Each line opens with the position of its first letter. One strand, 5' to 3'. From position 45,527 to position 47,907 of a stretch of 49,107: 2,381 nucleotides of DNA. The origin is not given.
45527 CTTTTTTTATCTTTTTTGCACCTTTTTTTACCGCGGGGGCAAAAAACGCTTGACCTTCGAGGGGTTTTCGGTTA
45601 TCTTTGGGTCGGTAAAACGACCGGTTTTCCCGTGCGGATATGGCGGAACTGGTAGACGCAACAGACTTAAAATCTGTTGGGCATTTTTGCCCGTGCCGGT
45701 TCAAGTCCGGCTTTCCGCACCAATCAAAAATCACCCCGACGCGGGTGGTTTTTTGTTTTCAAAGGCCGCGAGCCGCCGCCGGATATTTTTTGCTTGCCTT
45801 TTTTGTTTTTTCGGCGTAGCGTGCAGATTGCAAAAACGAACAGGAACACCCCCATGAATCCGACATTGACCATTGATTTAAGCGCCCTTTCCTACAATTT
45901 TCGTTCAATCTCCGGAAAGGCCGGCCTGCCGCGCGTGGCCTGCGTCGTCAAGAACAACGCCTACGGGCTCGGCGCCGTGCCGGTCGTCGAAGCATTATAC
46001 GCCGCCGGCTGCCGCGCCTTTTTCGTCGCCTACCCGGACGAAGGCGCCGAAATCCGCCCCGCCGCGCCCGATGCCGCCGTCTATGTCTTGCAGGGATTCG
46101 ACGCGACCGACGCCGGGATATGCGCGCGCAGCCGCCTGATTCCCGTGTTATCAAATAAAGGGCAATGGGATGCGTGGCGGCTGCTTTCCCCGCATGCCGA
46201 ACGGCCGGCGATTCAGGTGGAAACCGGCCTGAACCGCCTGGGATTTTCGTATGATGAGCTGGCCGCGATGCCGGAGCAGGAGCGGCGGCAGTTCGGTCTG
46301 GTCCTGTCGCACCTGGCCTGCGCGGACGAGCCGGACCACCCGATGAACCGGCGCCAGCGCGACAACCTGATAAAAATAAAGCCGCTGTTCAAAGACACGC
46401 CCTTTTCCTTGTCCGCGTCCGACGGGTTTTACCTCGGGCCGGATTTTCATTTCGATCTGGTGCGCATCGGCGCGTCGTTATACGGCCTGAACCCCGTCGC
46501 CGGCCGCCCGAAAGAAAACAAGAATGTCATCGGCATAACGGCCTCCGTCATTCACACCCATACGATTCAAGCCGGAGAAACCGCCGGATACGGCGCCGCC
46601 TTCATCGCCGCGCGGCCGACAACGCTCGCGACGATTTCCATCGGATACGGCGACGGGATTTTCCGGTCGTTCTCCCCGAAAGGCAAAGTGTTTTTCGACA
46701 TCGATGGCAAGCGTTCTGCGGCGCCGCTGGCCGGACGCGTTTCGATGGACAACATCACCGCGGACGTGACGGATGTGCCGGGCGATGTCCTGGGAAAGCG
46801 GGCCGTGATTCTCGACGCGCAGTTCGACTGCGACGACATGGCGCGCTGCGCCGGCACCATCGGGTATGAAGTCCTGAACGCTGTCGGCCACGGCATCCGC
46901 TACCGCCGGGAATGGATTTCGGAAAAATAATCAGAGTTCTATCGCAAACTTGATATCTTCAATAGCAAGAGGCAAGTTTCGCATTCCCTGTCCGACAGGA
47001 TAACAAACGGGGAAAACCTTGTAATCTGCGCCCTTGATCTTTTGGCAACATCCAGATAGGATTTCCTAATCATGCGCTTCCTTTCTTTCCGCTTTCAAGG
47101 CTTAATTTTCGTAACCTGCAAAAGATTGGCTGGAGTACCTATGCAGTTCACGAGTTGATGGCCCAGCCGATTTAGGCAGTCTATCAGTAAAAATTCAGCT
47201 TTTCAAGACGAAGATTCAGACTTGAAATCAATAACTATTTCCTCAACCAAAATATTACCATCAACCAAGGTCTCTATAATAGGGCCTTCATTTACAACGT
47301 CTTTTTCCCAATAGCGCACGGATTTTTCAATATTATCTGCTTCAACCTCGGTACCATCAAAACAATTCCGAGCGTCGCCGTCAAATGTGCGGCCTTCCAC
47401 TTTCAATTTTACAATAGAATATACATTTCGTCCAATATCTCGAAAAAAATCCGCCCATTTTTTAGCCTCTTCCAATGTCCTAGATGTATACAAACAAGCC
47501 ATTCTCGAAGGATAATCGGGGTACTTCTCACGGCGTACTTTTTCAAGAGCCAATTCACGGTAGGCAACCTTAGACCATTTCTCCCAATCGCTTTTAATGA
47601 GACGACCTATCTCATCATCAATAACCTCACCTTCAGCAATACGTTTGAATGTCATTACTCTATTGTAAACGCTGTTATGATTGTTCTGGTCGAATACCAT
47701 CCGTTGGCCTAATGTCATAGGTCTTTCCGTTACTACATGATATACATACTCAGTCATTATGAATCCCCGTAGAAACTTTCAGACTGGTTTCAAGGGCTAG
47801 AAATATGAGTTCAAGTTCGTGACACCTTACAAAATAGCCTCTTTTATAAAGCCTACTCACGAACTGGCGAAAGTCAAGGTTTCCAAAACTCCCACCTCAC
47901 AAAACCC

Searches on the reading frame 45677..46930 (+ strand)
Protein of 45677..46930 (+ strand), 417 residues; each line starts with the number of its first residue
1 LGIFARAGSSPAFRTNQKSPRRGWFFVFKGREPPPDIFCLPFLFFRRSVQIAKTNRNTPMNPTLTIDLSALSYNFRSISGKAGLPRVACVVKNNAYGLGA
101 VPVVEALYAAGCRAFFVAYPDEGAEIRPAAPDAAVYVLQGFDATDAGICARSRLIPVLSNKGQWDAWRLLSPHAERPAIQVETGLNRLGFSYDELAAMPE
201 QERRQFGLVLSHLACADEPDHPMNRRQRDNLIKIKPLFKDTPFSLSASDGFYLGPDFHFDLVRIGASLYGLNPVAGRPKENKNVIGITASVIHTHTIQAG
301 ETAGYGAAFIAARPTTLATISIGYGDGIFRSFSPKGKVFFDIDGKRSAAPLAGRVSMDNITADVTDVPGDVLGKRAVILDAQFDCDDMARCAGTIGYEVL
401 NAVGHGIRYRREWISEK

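Call 16: search_protein_families(library=pfam, proteins=[window:45677-46930:+], max_evalue=0.001)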
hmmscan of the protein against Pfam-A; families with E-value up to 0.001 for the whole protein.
window:45677-46930:+ (417 aa): 2 families
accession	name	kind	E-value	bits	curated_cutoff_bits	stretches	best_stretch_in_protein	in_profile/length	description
PF01168.26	Ala_racemase_N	-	3.1e-45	155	24.1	1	66-273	1-220/220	Alanine racemase, N-terminal domain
PF00842.27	Ala_racemase_C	-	2.2e-29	102.1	25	1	285-407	2-123/127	Alanine racemase, C-terminal domain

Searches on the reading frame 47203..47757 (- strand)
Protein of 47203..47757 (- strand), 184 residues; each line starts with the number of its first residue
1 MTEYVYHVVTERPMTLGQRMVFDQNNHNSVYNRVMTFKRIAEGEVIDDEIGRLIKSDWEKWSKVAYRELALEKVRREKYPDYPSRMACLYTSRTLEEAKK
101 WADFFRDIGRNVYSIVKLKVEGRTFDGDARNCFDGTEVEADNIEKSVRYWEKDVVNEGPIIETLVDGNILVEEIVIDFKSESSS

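Call 16: search_protein_families(library=pfam, proteins=[window:47203-47757:-], max_evalue=0.001)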
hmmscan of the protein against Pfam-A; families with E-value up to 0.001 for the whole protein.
window:47203-47757:- (184 aa): 1 family
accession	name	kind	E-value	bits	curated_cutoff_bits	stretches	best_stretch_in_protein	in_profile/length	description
PF10386.15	DUF2441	-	8.4e-22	78.1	25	1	63-151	51-140/141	Protein of unknown function (DUF2441)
